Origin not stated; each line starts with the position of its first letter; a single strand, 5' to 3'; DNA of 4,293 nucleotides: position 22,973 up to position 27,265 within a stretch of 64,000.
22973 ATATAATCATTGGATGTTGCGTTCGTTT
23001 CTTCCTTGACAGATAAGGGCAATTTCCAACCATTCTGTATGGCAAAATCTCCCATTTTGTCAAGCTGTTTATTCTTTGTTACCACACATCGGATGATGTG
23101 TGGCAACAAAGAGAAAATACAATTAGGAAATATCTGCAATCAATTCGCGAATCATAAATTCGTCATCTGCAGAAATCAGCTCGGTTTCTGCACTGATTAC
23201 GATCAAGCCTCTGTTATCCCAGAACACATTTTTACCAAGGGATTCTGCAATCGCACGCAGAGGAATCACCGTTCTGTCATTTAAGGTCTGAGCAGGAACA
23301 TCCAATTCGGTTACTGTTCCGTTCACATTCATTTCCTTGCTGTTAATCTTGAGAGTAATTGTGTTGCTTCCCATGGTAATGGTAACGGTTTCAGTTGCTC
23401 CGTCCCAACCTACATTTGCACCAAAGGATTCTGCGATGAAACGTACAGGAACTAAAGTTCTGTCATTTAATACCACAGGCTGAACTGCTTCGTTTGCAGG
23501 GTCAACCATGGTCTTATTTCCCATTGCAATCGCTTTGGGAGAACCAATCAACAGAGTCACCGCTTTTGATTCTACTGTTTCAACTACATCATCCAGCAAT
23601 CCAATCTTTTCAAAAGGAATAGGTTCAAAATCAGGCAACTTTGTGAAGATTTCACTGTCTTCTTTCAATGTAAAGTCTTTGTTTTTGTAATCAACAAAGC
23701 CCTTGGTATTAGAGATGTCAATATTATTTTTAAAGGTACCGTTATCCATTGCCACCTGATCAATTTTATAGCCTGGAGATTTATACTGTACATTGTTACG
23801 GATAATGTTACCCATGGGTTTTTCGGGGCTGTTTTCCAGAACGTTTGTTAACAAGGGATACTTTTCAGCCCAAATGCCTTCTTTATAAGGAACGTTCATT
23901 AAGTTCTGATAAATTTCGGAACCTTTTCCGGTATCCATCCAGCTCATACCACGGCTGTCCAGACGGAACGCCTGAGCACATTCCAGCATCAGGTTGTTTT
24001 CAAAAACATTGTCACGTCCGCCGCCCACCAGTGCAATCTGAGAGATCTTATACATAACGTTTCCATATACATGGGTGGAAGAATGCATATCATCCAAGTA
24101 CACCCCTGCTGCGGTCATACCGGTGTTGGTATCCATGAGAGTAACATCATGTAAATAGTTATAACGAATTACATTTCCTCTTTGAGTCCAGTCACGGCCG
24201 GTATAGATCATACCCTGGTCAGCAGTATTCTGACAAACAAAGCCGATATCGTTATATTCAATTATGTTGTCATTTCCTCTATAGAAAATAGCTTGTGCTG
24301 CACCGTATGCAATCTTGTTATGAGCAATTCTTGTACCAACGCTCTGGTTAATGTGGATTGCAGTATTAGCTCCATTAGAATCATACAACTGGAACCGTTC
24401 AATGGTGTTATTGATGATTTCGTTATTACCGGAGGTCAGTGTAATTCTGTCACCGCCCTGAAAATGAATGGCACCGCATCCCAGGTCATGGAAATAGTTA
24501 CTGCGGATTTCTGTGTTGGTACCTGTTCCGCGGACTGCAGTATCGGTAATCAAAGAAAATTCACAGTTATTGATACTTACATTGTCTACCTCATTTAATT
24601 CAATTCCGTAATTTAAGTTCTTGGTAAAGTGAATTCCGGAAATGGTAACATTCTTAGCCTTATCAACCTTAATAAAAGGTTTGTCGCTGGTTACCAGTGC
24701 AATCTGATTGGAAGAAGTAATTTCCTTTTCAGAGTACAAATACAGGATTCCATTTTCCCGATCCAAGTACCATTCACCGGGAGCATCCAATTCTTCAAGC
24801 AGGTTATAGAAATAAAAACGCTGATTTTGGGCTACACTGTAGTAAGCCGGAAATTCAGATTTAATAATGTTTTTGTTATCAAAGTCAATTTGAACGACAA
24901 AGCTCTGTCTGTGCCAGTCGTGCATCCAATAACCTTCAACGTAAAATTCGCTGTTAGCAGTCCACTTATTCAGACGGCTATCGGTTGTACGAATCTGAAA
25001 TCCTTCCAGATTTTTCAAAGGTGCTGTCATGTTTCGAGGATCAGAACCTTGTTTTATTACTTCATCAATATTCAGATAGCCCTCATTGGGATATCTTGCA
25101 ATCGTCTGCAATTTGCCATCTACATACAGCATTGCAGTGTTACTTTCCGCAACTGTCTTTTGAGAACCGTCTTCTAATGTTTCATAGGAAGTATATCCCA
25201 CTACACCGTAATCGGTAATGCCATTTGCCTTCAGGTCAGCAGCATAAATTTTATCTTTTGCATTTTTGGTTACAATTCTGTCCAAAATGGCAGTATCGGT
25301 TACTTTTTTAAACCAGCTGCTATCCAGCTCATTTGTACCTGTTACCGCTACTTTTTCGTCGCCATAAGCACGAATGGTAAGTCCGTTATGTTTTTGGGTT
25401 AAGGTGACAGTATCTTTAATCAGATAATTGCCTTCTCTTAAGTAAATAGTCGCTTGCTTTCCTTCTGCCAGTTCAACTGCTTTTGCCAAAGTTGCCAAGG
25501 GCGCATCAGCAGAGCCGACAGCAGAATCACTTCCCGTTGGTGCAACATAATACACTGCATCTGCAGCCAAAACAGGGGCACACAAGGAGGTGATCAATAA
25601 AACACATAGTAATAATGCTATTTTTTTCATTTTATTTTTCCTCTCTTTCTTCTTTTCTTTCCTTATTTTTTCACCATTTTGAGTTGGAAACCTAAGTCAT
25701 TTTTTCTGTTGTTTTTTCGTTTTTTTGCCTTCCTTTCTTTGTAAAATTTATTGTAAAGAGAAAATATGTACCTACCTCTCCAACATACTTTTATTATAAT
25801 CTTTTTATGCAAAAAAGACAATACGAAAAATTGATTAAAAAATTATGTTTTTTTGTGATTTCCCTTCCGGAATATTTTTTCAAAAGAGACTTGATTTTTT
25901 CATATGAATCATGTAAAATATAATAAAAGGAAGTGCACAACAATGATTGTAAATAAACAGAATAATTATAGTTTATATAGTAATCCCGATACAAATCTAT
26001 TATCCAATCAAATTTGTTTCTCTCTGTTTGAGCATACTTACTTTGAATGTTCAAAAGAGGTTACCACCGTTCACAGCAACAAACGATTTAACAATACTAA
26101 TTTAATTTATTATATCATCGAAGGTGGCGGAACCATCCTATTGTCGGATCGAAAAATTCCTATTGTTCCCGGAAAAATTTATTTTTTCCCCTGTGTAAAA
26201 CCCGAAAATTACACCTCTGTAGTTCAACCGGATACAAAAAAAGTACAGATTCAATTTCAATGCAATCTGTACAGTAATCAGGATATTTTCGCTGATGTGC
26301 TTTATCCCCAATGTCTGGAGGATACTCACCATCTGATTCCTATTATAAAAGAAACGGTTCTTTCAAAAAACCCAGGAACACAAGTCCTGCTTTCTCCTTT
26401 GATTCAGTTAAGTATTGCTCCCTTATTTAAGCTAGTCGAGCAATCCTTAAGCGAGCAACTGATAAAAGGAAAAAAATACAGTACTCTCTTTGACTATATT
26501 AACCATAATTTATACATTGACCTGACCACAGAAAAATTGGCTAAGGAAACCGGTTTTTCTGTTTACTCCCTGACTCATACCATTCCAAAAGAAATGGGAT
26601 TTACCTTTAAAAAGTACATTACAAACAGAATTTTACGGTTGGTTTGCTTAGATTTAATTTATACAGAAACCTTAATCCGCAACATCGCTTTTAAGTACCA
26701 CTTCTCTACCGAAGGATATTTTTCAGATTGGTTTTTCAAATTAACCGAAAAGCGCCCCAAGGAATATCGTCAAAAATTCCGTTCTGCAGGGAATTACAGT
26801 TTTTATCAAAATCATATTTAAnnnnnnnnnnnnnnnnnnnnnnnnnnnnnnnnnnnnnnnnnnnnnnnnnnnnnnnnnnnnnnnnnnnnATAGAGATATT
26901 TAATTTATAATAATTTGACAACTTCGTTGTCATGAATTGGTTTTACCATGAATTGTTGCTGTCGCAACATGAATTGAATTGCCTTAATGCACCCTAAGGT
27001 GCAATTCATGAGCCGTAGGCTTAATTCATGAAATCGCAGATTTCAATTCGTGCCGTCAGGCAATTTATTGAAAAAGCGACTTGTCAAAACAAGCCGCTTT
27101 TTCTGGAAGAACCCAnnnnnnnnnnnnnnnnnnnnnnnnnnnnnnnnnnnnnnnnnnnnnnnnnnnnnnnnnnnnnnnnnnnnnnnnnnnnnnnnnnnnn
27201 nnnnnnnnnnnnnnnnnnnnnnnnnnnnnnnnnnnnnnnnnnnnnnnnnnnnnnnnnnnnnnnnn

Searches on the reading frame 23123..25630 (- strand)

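Call 10: search_protein_families(library=pfam, proteins=[window:23123-25630:-])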
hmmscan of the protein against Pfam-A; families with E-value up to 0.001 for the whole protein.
window:23123-25630:- (835 aa): 5 families
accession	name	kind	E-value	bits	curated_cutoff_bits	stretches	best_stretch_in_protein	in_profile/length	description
PF07833.16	Cu_amine_oxidN1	-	4.3e-34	117.1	24.2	1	715-808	10-103/108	Copper amine oxidase N-terminal domain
PF13229.12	Beta_helix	-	3.6e-15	56.4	25.9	2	293-421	24-150/158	Right handed beta helix region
PF22842.2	Pel9A-like_beta_helix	-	5.2e-07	29.4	25.2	1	21-86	5-70/370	Pel9A-like, right handed beta helix region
PF07602.17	DUF1565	-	6.4e-06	26.1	20.3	0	32-69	2-38/257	Protein of unknown function (DUF1565)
PF21231.2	GH141_M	-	0.00014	22.2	27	1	238-299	88-154/156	GH141 insertion domain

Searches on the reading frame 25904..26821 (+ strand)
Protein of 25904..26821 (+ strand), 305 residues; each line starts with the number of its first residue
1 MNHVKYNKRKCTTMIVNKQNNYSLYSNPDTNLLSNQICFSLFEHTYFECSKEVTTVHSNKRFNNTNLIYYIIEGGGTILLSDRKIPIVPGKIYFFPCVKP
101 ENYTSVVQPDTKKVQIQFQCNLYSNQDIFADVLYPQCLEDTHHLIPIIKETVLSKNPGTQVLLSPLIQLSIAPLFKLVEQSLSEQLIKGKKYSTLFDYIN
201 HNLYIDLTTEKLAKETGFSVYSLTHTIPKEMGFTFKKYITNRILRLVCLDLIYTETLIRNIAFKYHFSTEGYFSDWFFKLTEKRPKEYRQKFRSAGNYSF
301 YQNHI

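Call 10: search_protein_families(library=pfam, proteins=[window:25904-26821:+])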
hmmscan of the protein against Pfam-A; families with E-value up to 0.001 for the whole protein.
window:25904-26821:+ (305 aa): 1 family
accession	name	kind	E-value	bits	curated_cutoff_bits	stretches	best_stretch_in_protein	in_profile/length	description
PF12833.13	HTH_18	-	1.3e-13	51.4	33.6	1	212-290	1-79/80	Helix-turn-helix domain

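Call 11: find_encoding_contigs(protein=window:25904-26821:+, flank=10000, max_places=10)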
Protein window:25904-26821:+ (305 aa): no gene with exactly this product is on record in the collection.

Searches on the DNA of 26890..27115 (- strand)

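Call 59: search_dna_similar(query=window:26905-27110:-, collection=plasmids, mode=distant, max_evalue=0.001, max_rows=15)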
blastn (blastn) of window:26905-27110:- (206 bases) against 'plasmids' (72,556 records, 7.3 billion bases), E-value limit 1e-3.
No match.

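Call 60: search_dna_similar(query=window:26905-27110:-, collection=phages, mode=distant, max_evalue=0.001, max_rows=15)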
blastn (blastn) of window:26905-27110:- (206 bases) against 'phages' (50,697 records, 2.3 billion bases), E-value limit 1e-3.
No match.

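Call 73: search_rna_families(source=window, start=26890, end=27115, threshold=evalue, max_evalue=10, show_alignments=3)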
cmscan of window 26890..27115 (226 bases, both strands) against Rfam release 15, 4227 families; matches with E-value up to 10: 14.
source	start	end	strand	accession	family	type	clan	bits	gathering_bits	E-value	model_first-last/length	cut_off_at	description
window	26908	26980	+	RF01706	Gut-1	Gene; sRNA;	-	20.2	50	0.087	1-77/77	no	Gut-1 RNA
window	27069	27103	+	RF03485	mir-4000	Gene; miRNA;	-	19.5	58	0.12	1-54/54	no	mir-4000 microRNA precursor family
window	26998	27070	-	RF01706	Gut-1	Gene; sRNA;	-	19.2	50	0.15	1-77/77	no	Gut-1 RNA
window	27024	27106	+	RF02617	SSRC10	Gene; sRNA;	-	19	56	0.15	1-113/113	no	Streptococcus sRNA 10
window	27073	27115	-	RF02405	P34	Gene; sRNA;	-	17.6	44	0.014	354-399/399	5'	Pseudomonas sRNA P34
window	27070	27103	-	RF03474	mir-4766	Gene; miRNA;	-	17.6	72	0.54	4-51/56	no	mir-4766 microRNA precursor family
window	27003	27102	+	RF02686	RAGATH-6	Gene; ribozyme;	-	17.1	170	4.6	1-152/152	no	RAGATH-6 RNA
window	27071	27102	-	RF03485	mir-4000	Gene; miRNA;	-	17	58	0.61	12-43/54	no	mir-4000 microRNA precursor family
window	27026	27107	+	RF02432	SpF25_sRNA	Gene; sRNA;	-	16.7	48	2.1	1-102/102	no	Streptococcus sRNA SpF25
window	27070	27103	-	RF00074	mir-29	Gene; miRNA;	-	13.1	46.7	4.9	1-70/70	no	mir-29 microRNA precursor family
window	27068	27105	-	RF03668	mir-1788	Gene; miRNA;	-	12.7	57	4.5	1-77/77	no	mir-1788 microRNA precursor family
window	26890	27107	+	RF02637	EF0408_EF0409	Gene; sRNA;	-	10.9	440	0.91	233-412/412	5'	Enterococcus sRNA EF0408_EF0409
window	26890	27101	+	RF02405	P34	Gene; sRNA;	-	9.3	44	3.2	177-399/399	5'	Pseudomonas sRNA P34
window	27067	27100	+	RF02503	Atu_C9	Gene; sRNA;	-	6.8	40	8.6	157-192/192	no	Rhizobiales sRNA Atu_C9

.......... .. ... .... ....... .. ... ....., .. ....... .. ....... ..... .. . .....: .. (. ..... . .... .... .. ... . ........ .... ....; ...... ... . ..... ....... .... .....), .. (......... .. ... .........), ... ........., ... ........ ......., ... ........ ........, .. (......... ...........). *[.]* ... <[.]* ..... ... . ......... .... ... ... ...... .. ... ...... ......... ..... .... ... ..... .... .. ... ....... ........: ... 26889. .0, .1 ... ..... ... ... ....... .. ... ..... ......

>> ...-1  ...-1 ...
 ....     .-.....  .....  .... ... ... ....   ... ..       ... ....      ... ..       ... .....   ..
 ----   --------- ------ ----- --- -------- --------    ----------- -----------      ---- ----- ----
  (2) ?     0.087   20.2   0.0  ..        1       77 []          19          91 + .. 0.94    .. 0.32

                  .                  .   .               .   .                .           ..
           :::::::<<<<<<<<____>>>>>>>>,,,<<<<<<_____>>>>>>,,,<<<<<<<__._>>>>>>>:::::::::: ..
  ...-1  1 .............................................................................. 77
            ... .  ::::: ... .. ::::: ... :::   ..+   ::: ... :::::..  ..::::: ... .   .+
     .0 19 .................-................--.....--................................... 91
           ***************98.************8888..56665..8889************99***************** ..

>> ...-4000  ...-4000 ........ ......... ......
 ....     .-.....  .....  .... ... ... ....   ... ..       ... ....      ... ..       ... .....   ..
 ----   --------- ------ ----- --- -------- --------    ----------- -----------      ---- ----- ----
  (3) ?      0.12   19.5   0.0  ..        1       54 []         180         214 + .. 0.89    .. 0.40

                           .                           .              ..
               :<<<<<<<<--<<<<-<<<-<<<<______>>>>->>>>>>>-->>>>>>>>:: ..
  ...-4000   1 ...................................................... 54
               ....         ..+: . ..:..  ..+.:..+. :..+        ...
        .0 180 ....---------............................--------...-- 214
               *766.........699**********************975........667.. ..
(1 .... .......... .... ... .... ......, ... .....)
